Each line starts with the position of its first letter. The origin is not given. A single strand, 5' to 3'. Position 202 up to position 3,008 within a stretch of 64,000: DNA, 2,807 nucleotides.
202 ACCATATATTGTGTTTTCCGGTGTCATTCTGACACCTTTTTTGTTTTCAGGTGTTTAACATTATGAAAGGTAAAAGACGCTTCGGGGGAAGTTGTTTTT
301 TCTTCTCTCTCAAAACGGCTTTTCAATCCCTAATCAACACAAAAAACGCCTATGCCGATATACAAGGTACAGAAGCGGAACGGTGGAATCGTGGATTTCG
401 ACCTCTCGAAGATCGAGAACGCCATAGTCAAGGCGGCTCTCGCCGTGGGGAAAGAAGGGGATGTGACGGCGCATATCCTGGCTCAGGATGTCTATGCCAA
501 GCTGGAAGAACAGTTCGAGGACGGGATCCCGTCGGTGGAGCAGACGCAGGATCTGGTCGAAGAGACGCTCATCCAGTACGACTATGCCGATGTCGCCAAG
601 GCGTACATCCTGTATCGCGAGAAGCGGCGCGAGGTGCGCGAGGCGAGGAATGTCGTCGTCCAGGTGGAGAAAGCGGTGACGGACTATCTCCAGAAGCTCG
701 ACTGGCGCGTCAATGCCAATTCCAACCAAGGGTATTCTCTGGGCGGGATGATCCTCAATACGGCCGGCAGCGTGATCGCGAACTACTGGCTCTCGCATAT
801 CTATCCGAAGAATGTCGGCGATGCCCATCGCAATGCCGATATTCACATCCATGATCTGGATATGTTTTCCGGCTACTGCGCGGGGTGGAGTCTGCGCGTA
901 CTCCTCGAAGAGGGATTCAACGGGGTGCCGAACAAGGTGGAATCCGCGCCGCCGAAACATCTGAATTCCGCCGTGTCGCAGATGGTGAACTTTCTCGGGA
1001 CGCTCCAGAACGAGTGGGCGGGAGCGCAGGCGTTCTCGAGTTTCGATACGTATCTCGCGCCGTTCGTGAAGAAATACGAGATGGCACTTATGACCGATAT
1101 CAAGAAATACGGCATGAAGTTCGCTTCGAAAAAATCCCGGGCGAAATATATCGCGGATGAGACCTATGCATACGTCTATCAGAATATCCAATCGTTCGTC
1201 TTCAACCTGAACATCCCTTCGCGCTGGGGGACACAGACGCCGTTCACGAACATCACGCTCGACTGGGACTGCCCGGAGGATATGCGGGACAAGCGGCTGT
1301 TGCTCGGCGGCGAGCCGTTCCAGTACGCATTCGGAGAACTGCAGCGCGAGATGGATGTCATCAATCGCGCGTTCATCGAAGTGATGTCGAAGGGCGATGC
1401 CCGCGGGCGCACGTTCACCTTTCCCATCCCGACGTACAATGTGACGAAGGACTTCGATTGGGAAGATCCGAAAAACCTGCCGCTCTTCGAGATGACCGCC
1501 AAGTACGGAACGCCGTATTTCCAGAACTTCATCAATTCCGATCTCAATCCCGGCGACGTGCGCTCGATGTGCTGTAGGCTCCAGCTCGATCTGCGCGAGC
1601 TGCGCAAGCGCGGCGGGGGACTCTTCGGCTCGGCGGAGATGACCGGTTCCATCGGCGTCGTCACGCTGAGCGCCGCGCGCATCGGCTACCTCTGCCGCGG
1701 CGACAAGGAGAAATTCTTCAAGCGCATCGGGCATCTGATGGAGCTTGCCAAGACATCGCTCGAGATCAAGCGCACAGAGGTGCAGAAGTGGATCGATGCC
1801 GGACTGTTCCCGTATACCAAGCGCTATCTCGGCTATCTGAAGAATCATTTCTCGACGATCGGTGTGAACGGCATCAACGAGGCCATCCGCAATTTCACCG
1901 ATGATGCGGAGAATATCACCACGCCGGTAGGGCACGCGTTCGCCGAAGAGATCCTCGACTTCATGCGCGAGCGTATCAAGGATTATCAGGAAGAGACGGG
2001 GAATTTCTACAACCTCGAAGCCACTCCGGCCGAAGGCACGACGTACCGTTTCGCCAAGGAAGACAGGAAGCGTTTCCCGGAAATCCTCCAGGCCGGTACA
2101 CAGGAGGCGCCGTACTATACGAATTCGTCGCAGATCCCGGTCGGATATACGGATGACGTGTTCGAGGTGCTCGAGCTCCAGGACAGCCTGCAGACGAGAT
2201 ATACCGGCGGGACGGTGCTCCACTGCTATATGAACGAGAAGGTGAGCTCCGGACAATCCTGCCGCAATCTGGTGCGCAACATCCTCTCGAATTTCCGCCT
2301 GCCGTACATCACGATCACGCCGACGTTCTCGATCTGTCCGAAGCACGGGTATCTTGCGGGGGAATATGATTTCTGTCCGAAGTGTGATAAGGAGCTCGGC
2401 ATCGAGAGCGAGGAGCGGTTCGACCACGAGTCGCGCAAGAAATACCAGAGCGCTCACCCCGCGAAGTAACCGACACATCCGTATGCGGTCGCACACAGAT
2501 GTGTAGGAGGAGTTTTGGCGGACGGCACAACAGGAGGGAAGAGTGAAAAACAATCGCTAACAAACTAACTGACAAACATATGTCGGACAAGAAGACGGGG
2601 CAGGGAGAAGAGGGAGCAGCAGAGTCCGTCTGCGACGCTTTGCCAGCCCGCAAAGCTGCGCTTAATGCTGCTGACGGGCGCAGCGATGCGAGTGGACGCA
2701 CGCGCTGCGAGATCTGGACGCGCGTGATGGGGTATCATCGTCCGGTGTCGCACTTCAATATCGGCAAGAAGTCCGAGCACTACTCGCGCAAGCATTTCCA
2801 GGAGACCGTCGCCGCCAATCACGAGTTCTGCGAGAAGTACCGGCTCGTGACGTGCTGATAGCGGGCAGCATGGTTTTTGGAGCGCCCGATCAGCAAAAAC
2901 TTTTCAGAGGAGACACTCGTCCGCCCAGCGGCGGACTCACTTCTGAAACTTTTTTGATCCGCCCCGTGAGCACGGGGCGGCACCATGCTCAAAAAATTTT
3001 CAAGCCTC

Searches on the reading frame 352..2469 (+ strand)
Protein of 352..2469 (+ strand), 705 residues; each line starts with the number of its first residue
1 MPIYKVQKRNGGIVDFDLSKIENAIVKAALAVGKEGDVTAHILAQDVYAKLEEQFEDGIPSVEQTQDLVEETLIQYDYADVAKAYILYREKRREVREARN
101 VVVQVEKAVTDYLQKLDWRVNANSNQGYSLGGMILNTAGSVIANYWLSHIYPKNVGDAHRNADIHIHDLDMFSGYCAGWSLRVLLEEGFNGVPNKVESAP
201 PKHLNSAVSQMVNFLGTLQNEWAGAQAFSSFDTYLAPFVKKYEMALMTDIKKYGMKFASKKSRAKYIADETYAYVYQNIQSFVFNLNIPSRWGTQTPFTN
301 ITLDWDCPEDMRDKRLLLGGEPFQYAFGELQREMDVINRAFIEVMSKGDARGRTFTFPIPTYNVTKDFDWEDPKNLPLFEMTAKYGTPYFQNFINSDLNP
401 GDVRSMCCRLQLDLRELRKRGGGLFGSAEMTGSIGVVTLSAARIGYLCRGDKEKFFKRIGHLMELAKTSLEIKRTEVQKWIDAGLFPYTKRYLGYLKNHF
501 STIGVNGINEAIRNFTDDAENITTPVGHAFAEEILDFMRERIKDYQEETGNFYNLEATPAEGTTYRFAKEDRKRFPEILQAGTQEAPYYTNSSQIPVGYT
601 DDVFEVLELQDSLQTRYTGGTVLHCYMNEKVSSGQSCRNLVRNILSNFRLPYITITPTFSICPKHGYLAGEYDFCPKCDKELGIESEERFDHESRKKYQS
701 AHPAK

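Call 62: search_protein_families(library=pfam, proteins=[window:352-2469:+], max_evalue=0.0001)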
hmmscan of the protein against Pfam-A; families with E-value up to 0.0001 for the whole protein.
window:352-2469:+ (705 aa): 2 families
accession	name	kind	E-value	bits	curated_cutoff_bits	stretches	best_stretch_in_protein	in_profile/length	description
PF13597.11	NRDD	-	5.3e-172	573.8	26.2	1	123-681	2-530/562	Anaerobic ribonucleoside-triphosphate reductase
PF03477.21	ATP-cone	-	1.5e-23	83.5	25.8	1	5-94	2-88/88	ATP cone domain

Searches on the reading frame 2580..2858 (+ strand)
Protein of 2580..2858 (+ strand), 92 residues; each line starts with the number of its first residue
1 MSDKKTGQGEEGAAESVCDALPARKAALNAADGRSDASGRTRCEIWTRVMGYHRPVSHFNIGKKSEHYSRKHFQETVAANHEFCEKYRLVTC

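Call 62: search_protein_families(library=pfam, proteins=[window:2580-2858:+], max_evalue=0.0001)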
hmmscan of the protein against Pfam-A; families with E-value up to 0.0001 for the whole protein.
window:2580-2858:+ (92 aa): 1 family
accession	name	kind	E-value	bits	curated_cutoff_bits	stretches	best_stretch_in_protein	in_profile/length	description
PF13597.11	NRDD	-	7.8e-07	28.6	26.2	1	41-73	531-562/562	Anaerobic ribonucleoside-triphosphate reductase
